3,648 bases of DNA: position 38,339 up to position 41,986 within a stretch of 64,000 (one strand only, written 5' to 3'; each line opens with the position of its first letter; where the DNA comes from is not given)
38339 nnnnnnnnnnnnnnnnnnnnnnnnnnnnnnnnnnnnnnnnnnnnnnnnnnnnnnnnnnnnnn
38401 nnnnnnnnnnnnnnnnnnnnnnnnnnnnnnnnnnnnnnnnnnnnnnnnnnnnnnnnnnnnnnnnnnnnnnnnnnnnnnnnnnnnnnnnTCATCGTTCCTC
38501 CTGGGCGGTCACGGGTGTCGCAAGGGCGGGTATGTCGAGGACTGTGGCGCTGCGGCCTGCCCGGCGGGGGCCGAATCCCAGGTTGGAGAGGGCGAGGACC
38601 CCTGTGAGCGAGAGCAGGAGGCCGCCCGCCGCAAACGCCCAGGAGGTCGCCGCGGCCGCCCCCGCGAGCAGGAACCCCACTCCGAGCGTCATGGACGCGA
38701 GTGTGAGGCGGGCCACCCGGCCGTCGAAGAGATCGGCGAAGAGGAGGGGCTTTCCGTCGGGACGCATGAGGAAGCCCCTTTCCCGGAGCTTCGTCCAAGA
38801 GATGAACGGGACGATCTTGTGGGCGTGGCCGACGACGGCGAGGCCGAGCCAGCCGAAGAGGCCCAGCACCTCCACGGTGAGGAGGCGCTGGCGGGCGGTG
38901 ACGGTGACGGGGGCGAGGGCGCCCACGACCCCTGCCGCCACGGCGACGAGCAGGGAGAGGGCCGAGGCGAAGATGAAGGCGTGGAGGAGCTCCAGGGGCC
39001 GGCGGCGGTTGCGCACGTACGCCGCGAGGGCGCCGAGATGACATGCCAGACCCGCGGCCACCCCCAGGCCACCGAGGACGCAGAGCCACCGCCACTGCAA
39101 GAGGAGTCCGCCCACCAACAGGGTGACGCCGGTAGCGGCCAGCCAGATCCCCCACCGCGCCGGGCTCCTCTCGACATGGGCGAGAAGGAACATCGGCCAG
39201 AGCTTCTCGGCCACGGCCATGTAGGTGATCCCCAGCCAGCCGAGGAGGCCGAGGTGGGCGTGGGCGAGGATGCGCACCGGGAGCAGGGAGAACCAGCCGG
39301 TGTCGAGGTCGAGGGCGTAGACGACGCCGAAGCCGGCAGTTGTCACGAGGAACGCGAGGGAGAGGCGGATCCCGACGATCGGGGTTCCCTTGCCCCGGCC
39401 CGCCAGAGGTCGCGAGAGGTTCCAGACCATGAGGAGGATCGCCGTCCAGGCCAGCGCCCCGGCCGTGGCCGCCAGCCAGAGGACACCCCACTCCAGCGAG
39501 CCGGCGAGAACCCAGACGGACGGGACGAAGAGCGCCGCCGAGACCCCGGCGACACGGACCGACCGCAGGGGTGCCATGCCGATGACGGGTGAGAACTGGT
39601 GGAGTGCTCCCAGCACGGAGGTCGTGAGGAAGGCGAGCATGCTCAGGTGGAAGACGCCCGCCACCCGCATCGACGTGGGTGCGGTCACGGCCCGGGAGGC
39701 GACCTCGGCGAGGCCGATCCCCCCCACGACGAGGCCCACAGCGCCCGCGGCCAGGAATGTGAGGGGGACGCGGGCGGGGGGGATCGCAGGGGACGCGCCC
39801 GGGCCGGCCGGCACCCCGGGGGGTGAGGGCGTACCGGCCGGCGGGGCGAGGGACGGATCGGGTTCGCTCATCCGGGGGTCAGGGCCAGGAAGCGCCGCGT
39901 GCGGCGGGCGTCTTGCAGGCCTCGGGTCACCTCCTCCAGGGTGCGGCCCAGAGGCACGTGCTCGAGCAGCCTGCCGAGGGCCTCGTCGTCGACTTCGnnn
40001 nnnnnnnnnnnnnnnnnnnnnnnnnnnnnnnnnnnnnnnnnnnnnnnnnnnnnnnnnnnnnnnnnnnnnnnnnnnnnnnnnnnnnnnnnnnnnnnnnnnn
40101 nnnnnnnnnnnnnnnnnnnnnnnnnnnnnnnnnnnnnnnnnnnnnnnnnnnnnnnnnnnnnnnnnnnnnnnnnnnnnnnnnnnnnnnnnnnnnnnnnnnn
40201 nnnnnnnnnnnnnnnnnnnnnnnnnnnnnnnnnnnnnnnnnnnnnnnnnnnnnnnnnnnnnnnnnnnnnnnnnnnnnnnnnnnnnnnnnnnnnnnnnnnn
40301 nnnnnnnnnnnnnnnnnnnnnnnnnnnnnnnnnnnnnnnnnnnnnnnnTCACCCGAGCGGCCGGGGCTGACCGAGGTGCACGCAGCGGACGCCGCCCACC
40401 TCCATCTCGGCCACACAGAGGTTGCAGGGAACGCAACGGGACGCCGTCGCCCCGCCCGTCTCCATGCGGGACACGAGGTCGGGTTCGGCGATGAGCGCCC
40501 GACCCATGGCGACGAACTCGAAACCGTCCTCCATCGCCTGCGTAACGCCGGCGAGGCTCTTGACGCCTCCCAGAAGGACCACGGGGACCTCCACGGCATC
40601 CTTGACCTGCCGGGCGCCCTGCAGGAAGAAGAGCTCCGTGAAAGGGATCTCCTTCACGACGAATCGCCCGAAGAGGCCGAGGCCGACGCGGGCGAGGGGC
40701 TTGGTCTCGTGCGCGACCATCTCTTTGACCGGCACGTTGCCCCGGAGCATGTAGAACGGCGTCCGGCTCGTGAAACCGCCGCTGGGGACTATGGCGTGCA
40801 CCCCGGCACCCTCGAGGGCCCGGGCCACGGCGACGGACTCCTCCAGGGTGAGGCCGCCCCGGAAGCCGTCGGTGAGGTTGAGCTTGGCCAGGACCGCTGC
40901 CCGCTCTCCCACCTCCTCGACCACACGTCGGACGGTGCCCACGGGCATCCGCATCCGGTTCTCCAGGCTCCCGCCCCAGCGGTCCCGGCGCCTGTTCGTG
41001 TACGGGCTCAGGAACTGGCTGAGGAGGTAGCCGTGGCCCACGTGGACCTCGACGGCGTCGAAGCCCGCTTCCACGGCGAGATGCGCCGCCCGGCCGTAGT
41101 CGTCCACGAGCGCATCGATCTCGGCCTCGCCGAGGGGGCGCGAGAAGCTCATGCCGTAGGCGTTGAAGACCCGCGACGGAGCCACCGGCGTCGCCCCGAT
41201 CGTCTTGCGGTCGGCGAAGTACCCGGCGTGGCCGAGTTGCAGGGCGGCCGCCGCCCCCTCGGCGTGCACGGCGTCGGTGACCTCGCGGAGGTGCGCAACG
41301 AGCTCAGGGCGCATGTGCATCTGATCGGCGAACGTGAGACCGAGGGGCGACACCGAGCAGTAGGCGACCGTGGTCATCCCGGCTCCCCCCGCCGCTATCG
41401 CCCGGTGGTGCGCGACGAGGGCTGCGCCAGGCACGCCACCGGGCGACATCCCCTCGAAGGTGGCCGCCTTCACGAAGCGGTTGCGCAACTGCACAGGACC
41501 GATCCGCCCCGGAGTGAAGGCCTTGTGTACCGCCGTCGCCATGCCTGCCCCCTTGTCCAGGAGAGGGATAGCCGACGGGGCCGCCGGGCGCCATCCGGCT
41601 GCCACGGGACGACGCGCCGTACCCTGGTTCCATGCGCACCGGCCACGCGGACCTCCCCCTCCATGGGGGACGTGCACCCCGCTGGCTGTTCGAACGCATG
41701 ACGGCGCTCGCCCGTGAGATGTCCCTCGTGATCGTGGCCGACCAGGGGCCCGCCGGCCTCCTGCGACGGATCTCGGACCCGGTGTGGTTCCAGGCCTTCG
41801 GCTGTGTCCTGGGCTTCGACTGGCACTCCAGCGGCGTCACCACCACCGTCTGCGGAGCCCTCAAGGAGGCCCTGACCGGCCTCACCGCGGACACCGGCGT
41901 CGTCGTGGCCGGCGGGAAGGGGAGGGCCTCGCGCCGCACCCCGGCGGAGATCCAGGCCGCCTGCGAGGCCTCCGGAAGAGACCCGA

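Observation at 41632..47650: Orphan HypF in a lipid-flavoured neighbourhood (DUF763, WS/DGAT, HypF, ADH) with no hydrogenase genes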

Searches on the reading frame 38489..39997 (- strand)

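Call 4: search_protein_families(library=pfam, proteins=[window:38489-39871:-])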
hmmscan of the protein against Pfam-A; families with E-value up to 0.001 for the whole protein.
window:38489-39871:- (460 aa): 1 family
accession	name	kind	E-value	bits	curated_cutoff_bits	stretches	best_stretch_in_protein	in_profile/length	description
PF00115.25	COX1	-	0.00064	19.1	34.8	1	201-256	343-398/436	Cytochrome C and Quinol oxidase polypeptide I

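Call 6: search_protein_families(library=pfam, proteins=[window:38489-39997:-], max_evalue=0.01)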
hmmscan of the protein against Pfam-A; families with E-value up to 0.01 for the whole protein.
window:38489-39997:- (502 aa): 1 family
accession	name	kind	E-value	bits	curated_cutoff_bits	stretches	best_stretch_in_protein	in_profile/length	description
PF00115.25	COX1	-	0.00077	18.9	34.8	1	243-298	343-398/436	Cytochrome C and Quinol oxidase polypeptide I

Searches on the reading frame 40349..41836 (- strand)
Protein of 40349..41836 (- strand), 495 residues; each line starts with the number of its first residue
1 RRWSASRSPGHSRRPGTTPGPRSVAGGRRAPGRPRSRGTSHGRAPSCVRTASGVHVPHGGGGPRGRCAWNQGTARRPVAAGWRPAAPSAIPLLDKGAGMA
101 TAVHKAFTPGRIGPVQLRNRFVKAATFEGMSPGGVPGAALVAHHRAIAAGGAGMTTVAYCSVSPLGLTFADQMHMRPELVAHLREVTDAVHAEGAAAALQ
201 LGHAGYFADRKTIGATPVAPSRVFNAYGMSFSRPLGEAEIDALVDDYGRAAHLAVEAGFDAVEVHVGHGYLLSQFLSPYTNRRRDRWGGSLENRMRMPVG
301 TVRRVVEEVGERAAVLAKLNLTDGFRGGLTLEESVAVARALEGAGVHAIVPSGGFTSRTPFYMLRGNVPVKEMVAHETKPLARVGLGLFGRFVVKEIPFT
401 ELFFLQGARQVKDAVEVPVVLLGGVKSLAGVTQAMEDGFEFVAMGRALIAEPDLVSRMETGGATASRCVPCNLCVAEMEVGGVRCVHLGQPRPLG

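Call 6: search_protein_families(library=pfam, proteins=[window:40349-41836:-], max_evalue=0.01)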
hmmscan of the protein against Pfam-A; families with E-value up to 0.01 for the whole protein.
window:40349-41836:- (495 aa): 2 families
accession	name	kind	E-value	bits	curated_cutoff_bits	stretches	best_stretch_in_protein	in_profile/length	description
PF00724.26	Oxidored_FMN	-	5.3e-53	180.9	27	2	107-340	3-246/342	NADH:flavin oxidoreductase / NADH oxidase family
PF00977.27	His_biosynth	-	0.0022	17.9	23.6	1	409-459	66-116/228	Histidine biosynthesis protein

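Call 30: search_protein_families(library=ncbifam, proteins=[window:40349-41542:-], max_evalue=0.001)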
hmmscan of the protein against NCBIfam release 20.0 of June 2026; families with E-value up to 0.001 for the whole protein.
window:40349-41542:- (397 aa): 9 families
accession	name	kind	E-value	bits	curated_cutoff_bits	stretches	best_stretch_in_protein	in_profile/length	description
TIGR03997.1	mycofact_OYE_2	equivalog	2.3e-57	194.8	793.15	2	9-248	3-243/645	mycofactocin system FadH/OYE family oxidoreductase 2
NF041087.1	bile_acid_BaiCD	equivalog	3.4e-46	157.6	825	2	7-256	3-252/642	bile acid Fe-S flavoenzyme BaiCD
NF006101.0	PRK08255.1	equivalog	2.6e-41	141.5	1078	1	5-262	396-668/768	bifunctional salicylyl-CoA 5-hydroxylase/oxidoreductase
NF045592.1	bili_reduct_N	equivalog_domain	3.6e-39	134.9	425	2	9-251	3-247/363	bilirubin reductase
NF010047.0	PRK13523.1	equivalog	3.1e-37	128.4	431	1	7-257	4-252/339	NADPH dehydrogenase NamA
NF007899.0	PRK10605.1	subfamily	3.8e-37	128.4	403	1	6-211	4-226/365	N-ethylmaleimide reductase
NF045599.1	bili_reduct_long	exception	2.7e-34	118.4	750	2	12-251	5-250/641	bilirubin reductase, long form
TIGR03996.1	mycofact_OYE_1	hypoth_equivalog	3e-29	102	627.9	2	43-223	37-213/633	mycofactocin system FadH/OYE family oxidoreductase 1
TIGR03151.1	enACPred_II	equivalog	0.00026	20.4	453.1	0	304-352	147-196/307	enoyl-[acyl-carrier-protein] reductase FabK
